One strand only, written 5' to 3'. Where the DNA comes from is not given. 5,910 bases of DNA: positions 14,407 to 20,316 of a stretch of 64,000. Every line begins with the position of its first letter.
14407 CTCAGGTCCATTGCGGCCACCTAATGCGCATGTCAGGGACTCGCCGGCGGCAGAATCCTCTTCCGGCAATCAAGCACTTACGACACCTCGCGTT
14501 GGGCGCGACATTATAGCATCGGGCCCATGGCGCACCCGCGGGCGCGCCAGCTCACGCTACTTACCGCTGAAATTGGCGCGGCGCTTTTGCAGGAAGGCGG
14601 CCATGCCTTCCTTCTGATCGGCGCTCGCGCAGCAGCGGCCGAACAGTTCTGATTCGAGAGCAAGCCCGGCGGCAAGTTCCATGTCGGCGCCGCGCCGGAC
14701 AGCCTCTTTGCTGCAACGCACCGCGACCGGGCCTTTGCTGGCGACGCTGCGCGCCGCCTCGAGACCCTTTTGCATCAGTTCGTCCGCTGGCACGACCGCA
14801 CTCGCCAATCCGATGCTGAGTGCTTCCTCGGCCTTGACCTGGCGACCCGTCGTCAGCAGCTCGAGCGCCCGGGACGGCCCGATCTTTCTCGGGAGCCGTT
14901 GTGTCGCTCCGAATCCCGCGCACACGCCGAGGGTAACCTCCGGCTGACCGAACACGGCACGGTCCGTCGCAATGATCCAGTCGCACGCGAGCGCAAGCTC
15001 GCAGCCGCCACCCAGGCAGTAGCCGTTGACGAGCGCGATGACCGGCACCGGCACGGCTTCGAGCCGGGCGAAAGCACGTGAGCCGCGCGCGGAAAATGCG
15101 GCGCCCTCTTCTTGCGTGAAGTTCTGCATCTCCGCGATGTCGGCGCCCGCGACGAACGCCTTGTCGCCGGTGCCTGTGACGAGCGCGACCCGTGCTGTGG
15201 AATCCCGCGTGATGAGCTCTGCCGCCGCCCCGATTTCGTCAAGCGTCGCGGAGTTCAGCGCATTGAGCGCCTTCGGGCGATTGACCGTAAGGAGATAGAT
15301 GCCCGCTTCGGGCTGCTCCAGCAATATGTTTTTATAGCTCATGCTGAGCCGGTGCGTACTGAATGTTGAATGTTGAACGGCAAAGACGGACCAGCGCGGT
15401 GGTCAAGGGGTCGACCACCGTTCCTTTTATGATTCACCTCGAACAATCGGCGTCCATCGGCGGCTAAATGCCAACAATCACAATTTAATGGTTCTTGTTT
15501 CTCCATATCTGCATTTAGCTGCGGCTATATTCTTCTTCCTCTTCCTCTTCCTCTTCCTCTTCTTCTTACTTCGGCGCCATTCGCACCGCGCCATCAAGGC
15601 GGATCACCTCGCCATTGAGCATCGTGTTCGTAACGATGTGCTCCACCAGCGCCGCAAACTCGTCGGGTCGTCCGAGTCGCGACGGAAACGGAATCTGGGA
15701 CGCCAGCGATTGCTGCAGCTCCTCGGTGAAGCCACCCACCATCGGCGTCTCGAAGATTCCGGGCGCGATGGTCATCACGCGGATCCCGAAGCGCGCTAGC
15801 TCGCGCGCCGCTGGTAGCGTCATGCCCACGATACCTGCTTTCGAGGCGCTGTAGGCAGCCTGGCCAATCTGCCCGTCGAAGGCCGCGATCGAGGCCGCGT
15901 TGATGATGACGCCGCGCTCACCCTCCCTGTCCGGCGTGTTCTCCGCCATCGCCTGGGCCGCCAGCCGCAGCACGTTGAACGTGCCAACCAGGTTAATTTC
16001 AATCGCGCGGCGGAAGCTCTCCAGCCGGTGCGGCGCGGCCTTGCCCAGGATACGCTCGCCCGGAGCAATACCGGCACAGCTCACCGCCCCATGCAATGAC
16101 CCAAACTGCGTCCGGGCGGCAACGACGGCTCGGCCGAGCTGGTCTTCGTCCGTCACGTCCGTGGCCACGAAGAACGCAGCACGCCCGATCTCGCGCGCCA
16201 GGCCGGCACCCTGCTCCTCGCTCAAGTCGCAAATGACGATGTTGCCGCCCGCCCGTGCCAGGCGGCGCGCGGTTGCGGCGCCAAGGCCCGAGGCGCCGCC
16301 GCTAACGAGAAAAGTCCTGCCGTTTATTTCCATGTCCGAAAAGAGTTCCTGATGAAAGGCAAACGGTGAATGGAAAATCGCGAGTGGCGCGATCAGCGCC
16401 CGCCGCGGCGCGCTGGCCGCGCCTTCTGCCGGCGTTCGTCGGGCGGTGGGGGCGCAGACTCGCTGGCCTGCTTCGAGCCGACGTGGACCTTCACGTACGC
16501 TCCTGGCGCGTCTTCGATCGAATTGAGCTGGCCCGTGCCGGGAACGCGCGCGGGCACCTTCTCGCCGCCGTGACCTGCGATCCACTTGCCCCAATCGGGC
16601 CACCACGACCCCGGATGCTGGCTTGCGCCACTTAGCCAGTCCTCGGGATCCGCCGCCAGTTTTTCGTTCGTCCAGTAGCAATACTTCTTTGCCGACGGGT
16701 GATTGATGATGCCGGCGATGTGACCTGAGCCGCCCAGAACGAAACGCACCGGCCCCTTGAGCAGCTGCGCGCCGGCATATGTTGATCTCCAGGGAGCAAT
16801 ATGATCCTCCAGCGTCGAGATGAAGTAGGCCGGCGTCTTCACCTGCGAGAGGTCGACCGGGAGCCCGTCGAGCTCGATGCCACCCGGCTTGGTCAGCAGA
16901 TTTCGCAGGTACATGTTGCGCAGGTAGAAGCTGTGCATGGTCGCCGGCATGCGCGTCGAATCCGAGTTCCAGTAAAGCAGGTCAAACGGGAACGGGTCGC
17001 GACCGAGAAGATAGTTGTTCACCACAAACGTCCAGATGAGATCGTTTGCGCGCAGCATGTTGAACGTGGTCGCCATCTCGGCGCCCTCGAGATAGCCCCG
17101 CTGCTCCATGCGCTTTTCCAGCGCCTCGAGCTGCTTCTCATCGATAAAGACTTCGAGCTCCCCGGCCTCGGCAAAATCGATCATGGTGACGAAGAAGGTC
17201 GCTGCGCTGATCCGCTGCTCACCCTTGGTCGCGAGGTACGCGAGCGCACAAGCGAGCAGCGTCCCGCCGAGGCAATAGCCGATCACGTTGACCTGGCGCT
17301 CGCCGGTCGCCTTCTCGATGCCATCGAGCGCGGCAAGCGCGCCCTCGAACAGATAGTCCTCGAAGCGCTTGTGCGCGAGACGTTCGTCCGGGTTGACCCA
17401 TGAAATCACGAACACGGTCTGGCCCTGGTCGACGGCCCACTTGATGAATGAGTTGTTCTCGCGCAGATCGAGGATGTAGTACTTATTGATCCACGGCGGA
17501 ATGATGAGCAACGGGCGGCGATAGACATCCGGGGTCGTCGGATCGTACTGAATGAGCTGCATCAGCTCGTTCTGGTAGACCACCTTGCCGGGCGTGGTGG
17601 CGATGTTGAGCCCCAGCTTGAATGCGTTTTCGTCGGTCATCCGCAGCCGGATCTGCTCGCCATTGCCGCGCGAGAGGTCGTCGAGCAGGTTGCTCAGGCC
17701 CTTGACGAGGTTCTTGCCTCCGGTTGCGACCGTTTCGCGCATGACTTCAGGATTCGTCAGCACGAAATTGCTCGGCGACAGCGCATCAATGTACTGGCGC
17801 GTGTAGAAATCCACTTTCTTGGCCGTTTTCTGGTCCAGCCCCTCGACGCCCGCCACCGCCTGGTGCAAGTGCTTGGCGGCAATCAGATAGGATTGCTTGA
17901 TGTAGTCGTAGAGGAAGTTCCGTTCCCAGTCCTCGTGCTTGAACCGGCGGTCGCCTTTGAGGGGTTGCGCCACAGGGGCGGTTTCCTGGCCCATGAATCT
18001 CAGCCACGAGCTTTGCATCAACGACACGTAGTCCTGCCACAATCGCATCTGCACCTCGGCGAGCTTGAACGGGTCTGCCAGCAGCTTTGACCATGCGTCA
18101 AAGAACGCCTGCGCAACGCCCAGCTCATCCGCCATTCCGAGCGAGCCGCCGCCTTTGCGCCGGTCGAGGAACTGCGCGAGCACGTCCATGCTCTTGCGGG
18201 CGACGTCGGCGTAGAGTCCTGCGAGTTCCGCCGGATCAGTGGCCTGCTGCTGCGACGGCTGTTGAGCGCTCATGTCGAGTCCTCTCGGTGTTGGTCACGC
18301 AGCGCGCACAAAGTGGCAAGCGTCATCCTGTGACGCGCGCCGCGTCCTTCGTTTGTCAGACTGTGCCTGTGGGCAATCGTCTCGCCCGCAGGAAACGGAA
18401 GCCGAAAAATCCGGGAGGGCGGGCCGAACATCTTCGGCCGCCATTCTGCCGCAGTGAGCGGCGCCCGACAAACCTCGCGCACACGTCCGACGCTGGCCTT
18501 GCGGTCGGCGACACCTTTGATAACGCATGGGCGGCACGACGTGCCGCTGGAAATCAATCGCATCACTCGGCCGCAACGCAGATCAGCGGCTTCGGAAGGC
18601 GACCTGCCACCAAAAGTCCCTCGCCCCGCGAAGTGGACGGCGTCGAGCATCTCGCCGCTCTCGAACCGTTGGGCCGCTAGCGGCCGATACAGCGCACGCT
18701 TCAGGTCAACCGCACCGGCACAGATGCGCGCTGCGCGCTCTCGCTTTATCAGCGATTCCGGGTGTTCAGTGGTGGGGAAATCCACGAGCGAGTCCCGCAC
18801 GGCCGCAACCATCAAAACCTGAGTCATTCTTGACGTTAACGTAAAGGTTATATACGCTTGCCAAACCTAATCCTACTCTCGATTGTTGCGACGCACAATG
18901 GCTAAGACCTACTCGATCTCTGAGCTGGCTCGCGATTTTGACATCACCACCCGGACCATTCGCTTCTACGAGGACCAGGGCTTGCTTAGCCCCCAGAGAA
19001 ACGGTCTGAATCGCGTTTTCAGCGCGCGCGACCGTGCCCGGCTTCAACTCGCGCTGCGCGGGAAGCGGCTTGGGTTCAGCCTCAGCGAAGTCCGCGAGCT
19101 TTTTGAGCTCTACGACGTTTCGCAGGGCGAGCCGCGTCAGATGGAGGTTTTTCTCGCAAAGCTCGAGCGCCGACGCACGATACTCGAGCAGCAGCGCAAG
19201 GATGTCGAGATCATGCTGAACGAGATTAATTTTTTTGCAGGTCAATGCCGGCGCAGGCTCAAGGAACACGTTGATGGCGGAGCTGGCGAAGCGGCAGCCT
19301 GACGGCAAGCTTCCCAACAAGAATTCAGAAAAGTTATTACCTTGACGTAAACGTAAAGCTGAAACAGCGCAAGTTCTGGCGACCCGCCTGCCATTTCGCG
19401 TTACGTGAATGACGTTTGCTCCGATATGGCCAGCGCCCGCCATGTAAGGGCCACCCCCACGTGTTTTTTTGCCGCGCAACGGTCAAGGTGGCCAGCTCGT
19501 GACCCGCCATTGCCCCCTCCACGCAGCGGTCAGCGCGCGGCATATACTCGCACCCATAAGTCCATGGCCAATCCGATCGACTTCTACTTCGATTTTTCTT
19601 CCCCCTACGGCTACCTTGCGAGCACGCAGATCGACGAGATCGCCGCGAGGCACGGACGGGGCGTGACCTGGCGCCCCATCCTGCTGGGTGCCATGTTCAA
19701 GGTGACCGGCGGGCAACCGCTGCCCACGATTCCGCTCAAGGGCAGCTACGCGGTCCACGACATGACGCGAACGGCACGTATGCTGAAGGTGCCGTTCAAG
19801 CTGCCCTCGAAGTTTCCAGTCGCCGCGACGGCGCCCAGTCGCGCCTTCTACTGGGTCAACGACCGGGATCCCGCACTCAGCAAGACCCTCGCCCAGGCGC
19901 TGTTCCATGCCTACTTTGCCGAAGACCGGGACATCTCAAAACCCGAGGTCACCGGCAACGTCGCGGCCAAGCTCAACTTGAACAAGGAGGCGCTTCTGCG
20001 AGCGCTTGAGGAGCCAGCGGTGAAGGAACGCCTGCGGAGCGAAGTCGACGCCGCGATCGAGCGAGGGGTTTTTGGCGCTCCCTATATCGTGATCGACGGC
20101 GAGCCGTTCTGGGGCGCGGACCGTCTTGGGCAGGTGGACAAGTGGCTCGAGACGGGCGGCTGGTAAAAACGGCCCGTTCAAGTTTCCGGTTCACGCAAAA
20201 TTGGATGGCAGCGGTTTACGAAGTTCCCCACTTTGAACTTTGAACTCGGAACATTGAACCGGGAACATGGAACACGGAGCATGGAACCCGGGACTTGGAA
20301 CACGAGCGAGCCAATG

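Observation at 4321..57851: Intergenic spacers carry paired, mutually complementary short tandem-repeat arrays (mostly 7-bp period)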

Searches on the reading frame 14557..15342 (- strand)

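Call 7: search_protein_families(library=ncbifam, proteins=[window:14557-15342:-])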
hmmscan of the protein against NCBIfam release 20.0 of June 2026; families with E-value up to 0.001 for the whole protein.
window:14557-15342:- (261 aa): 73 families (the best 25 are shown)
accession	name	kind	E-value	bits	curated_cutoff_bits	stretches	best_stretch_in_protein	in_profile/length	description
NF004475.0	PRK05809.1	subfamily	8.6e-93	310.6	394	1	1-260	1-259/260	short-chain-enoyl-CoA hydratase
NF004517.0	PRK05862.1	equivalog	1e-74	251.3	396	1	1-259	1-255/257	enoyl-CoA hydratase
NF006007.0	PRK08138.1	subfamily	2.3e-71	240.2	355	1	4-261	7-261/261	enoyl-CoA hydratase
NF007239.0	PRK09674.1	equivalog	1.6e-70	237.5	371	1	4-261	3-257/257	2,3-dehydroadipyl-CoA hydratase PaaF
NF005802.0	PRK07657.1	equivalog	2.7e-69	233.6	363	1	4-261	3-260/260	enoyl-CoA hydratase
NF004634.0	PRK05980.1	equivalog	5.6e-68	229.2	375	1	8-259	6-261/263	crotonase/enoyl-CoA hydratase family protein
NF051848.1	EnCoAHydtEchA19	equivalog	1.3e-66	224.9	400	1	12-261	7-258/258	enoyl-CoA hydratase EchA19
NF005803.0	PRK07658.1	equivalog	1.8e-61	207.8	313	1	12-261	9-257/257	enoyl-CoA hydratase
NF004796.0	PRK06144.1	subfamily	1e-58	198.9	272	1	10-261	13-262/262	enoyl-CoA hydratase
NF042430.2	EnCoAhydt_DpgD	equivalog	2.6e-56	191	400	1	17-260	9-257/258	enoyl-CoA-hydratase DpgD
NF004781.0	PRK06127.1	subfamily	9.5e-56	189.4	291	1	5-261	11-269/269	enoyl-CoA hydratase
NF004795.0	PRK06143.1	subfamily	2.2e-54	184.7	283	1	5-255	9-258/260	enoyl-CoA hydratase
NF006100.0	PRK08252.1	subfamily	1.6e-52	178.6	282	1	9-261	7-254/254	crotonase/enoyl-CoA hydratase family protein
NF004840.0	PRK06190.1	equivalog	1.1e-51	176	253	1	4-242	3-240/260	enoyl-CoA hydratase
NF006699.0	PRK09245.1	subfamily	3.2e-50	170.8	354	1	5-260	3-265/266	crotonase/enoyl-CoA hydratase family protein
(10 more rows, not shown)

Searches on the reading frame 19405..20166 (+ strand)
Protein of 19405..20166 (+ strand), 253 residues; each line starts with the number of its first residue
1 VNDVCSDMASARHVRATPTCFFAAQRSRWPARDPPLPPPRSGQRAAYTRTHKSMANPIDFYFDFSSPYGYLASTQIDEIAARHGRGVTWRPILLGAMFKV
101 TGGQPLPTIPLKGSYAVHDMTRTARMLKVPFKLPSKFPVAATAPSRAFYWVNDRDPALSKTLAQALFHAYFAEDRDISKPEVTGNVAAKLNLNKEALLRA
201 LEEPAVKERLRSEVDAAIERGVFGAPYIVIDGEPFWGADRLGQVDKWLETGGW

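Call 56: find_encoding_contigs(protein=window:19405-20166:+, flank=10000, max_places=8)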
Protein window:19405-20166:+ (253 aa): no gene with exactly this product is on record in the collection.
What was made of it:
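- Tried and rejected: No exact match is on record (call 56).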
